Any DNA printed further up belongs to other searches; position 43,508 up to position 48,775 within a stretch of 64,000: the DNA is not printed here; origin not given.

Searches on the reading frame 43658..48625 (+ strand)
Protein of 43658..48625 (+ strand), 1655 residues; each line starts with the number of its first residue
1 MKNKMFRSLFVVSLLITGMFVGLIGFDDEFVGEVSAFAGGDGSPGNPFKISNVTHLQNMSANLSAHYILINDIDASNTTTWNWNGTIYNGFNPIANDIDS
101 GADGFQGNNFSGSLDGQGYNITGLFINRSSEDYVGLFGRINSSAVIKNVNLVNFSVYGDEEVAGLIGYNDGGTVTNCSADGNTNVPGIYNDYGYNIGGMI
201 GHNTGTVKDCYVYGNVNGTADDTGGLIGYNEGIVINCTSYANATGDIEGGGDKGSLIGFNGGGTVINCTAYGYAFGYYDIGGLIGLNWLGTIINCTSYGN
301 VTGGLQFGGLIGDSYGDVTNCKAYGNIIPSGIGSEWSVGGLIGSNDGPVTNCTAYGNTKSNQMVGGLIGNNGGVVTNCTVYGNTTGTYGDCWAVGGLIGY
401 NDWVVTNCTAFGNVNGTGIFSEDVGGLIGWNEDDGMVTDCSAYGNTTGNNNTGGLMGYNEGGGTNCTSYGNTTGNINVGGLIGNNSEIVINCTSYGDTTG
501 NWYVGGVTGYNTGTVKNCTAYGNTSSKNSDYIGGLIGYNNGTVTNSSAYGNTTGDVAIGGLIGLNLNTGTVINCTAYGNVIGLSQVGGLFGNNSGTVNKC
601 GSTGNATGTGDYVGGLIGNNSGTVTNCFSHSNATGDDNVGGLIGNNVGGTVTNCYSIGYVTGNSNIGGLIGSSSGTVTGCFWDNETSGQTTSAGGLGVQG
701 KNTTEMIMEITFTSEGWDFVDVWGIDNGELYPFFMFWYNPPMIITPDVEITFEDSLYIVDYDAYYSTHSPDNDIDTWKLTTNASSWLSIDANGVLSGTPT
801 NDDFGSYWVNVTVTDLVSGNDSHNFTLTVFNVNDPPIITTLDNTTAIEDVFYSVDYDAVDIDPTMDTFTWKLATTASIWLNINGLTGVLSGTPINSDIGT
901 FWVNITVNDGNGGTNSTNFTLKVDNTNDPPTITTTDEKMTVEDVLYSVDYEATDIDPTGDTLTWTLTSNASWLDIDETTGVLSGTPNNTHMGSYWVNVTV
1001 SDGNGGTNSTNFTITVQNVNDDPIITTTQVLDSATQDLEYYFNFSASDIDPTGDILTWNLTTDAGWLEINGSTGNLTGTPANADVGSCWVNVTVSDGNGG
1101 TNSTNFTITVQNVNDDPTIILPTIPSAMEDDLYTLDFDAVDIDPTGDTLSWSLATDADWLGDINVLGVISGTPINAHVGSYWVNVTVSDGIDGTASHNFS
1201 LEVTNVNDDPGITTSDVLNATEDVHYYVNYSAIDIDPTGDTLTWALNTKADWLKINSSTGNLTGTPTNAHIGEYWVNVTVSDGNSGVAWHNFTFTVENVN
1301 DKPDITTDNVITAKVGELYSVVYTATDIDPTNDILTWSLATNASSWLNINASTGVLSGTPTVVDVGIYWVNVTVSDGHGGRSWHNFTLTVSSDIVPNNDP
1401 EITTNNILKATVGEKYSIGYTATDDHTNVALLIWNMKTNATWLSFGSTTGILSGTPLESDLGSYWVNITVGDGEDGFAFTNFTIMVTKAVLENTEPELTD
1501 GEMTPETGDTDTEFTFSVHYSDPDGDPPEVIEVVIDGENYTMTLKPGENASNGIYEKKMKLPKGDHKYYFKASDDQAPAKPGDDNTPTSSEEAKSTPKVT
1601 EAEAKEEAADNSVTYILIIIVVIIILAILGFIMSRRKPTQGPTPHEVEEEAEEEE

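Call 19: search_protein_families(library=pfam, proteins=[window:43658-48625:+], max_evalue=0.001)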
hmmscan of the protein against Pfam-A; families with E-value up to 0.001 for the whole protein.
window:43658-48625:+ (1655 aa): 7 families
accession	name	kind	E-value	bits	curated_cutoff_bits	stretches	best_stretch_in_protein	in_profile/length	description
PF05345.18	He_PIG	-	2.3e-74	246.4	24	8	929-1016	1-95/96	Putative Ig domain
PF17963.7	Big_9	-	1.2e-50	170.7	23.6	6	927-1015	1-89/89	Bacterial Ig domain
PF07581.17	Glug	-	2e-44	147.4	20.5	2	391-415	2-28/28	The GLUG motif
PF17803.7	Cadherin_4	-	1.2e-15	58.1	25.1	1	919-983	3-62/71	Bacterial cadherin-like domain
PF17892.7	Cadherin_5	-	2.5e-13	50.1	26.5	1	1019-1110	1-97/98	Cadherin-like domain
PF18957.6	RibLong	-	9.7e-08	33.2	27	0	957-1017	33-93/93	Long Rib domain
PF13938.11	DUF4213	-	0.00035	21.2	23.5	0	1269-1299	16-38/75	Putative heavy-metal chelation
